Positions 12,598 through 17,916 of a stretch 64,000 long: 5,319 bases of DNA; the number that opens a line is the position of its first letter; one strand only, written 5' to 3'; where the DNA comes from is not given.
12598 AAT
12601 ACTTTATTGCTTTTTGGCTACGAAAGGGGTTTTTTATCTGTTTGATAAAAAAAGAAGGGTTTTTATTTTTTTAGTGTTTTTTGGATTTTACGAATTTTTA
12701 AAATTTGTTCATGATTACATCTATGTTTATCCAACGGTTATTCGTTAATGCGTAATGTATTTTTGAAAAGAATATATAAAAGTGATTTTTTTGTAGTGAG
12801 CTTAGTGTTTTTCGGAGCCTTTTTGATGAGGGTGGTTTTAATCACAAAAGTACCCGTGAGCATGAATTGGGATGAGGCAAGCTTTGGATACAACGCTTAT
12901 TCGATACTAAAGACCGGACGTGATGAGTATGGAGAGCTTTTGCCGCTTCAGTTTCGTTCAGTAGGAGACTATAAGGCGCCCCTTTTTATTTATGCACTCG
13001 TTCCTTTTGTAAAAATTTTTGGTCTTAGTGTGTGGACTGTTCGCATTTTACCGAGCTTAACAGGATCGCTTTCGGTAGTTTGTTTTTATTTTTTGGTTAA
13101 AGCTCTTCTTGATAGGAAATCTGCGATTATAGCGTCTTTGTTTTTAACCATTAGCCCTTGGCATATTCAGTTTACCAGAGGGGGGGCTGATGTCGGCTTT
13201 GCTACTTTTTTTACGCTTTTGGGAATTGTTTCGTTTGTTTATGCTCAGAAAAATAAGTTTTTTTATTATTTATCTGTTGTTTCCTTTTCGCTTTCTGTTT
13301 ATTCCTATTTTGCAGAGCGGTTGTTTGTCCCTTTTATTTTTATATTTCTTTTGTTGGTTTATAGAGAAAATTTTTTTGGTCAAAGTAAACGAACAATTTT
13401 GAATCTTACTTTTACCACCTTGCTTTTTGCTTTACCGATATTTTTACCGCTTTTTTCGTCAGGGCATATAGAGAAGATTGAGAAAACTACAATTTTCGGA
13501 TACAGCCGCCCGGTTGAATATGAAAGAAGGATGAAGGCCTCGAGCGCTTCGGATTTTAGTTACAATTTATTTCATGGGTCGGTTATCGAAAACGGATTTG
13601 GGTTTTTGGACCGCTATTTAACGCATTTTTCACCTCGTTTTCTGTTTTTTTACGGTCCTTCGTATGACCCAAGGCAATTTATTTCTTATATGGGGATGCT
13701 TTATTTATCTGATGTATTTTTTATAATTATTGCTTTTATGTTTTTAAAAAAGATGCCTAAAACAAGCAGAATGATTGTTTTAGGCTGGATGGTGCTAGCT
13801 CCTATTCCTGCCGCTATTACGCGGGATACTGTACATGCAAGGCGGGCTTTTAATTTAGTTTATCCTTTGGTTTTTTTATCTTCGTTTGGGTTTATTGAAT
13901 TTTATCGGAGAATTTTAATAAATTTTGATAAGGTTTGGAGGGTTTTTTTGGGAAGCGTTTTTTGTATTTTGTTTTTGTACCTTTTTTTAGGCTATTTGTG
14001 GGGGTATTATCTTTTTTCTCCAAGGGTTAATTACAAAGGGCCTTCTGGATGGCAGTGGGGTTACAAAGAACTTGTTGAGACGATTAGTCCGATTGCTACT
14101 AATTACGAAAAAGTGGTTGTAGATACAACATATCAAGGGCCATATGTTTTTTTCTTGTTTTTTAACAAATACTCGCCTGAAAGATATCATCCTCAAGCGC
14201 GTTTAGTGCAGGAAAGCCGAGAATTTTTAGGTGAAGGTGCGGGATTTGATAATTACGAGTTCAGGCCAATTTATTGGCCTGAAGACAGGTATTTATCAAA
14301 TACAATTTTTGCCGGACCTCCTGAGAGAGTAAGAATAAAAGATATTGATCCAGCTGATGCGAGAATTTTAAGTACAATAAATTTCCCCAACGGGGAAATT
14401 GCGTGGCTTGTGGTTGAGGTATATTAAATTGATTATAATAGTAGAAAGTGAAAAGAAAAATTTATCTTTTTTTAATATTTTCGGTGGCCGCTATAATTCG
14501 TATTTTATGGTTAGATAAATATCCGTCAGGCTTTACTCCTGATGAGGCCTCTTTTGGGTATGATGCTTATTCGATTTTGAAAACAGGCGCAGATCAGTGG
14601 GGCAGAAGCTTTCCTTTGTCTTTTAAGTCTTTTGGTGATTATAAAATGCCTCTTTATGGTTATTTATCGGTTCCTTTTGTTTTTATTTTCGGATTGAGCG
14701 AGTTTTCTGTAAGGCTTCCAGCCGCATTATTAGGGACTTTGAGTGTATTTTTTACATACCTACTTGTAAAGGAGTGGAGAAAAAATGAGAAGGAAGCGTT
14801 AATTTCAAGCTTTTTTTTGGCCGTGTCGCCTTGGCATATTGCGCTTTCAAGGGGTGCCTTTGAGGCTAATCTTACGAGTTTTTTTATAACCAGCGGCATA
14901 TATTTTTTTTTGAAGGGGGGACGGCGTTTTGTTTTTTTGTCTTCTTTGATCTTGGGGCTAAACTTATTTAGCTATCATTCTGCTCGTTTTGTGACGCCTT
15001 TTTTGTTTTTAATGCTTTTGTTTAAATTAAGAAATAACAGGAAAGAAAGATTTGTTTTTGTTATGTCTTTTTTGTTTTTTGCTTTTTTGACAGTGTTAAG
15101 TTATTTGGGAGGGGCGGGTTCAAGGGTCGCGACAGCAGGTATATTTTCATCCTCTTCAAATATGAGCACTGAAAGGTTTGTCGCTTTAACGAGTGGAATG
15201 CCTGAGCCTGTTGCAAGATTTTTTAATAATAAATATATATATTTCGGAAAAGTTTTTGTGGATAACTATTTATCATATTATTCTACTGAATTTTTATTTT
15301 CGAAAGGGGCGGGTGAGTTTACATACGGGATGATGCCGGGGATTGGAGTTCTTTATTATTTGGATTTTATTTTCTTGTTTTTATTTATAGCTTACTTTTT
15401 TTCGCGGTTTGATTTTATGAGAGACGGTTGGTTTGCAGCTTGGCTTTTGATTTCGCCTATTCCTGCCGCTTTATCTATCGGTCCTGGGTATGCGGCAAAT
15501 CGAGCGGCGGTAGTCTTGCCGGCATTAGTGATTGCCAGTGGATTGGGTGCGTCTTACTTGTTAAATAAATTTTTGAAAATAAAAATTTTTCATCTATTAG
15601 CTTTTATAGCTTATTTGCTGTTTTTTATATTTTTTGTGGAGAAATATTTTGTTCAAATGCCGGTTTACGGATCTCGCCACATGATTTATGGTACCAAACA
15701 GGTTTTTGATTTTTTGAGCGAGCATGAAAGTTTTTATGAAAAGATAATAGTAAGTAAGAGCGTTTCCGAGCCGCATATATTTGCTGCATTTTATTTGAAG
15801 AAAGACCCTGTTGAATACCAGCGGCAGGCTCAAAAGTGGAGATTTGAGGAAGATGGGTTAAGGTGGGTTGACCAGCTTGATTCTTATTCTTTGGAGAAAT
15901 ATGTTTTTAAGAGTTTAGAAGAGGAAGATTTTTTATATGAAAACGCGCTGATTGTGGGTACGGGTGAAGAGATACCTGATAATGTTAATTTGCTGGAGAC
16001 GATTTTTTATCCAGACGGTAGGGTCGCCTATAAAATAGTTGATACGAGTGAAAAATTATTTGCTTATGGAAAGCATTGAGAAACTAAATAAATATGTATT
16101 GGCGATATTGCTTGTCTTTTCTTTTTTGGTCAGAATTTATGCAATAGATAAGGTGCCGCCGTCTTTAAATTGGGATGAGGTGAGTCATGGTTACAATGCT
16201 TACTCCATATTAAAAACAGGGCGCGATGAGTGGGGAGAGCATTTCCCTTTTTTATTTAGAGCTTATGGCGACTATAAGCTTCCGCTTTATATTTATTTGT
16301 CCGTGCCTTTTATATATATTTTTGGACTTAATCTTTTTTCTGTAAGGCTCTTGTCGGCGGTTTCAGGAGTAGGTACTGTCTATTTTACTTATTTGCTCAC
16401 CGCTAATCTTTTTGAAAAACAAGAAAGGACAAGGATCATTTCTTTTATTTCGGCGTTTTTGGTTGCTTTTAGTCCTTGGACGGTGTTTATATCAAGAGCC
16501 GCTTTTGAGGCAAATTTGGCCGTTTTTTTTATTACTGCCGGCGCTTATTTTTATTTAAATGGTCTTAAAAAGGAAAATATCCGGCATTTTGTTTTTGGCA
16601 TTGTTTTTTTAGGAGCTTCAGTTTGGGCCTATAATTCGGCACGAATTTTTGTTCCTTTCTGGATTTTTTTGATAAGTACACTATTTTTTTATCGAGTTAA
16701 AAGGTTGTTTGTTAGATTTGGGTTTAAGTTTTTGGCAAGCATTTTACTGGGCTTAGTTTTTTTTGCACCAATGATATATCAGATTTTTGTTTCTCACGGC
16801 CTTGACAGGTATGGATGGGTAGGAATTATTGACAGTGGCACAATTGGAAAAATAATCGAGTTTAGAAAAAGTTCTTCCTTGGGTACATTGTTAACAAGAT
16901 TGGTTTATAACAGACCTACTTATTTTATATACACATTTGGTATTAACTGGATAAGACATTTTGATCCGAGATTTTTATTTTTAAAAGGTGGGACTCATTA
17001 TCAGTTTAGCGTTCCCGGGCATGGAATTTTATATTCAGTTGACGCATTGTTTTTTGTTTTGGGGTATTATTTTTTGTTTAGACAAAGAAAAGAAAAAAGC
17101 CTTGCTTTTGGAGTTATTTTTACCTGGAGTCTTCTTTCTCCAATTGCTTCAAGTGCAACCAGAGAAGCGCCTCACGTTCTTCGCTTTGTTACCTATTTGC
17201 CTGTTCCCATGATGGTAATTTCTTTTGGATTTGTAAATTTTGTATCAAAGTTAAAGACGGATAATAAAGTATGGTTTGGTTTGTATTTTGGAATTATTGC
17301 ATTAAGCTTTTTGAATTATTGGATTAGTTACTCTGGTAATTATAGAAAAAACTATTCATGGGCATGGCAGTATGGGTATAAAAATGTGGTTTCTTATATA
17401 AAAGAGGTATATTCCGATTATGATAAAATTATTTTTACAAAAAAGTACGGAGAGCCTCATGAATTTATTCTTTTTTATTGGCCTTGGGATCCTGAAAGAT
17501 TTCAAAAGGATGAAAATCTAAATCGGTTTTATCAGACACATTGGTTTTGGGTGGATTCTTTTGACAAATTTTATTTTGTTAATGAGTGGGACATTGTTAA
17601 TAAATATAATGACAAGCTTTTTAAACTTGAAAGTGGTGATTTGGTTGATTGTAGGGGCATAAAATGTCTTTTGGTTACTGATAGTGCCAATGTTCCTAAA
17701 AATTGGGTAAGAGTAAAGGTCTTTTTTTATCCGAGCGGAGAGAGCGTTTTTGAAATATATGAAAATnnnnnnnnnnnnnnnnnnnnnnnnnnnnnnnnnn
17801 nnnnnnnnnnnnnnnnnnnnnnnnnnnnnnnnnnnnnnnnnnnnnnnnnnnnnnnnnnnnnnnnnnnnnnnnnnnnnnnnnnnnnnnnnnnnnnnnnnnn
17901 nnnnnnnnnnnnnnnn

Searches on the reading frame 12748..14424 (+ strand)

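Call 12: search_protein_families(library=pfam, proteins=[window:12748-14424:+], max_evalue=0.001)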
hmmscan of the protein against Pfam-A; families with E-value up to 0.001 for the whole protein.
window:12748-14424:+ (559 aa): 1 family
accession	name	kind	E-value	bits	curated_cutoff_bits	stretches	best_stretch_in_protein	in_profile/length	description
PF13231.12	PMT_2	-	7.7e-11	42.9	26.1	1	76-230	2-152/160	Dolichyl-phosphate-mannose-protein mannosyltransferase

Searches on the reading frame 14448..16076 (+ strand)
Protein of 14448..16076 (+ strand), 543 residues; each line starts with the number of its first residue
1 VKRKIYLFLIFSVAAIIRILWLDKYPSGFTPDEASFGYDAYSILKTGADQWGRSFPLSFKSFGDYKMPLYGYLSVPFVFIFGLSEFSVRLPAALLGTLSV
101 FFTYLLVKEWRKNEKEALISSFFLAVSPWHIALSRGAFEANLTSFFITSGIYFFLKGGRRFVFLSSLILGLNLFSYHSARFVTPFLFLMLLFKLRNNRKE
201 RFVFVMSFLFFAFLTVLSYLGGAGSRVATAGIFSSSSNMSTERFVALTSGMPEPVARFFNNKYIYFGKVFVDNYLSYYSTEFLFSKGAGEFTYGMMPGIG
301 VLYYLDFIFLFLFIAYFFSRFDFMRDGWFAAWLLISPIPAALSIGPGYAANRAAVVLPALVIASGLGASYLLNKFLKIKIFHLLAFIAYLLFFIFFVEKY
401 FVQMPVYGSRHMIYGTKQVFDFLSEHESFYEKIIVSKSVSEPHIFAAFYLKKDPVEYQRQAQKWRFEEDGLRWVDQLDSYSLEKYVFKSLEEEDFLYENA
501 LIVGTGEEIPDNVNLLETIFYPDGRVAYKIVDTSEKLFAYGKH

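Call 12: search_protein_families(library=pfam, proteins=[window:14448-16076:+], max_evalue=0.001)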
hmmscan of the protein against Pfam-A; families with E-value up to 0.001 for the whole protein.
window:14448-16076:+ (543 aa): 2 families
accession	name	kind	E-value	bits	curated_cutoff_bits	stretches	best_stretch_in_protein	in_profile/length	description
PF13231.12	PMT_2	-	7.9e-09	36.4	26.1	1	68-217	4-158/160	Dolichyl-phosphate-mannose-protein mannosyltransferase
PF02366.24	PMT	-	1.2e-06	28.7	22.7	1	62-163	59-165/245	Dolichyl-phosphate-mannose-protein mannosyltransferase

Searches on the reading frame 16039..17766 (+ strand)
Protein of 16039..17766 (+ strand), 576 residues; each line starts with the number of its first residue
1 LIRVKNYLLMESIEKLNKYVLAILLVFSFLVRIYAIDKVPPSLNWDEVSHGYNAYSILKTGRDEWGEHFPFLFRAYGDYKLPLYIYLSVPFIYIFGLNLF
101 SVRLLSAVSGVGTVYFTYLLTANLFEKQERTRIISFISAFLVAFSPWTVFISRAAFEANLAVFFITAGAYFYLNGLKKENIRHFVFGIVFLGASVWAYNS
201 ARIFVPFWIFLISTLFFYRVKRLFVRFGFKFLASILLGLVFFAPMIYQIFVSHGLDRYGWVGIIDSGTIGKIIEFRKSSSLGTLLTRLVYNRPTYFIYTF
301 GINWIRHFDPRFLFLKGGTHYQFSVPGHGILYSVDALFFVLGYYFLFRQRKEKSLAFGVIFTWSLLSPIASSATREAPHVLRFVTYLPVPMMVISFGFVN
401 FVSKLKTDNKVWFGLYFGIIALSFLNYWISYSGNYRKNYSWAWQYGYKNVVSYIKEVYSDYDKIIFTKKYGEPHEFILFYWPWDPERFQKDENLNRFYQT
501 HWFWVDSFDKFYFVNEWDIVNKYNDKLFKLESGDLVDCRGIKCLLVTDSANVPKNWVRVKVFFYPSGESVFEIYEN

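Call 12: search_protein_families(library=pfam, proteins=[window:16039-17766:+], max_evalue=0.001)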
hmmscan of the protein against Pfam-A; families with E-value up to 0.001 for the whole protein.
window:16039-17766:+ (576 aa): 2 families
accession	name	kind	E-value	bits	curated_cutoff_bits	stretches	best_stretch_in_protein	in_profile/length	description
PF02366.24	PMT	-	4.7e-09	36.6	22.7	1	23-247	2-233/245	Dolichyl-phosphate-mannose-protein mannosyltransferase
PF13231.12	PMT_2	-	6.7e-08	33.3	26.1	1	82-247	4-159/160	Dolichyl-phosphate-mannose-protein mannosyltransferase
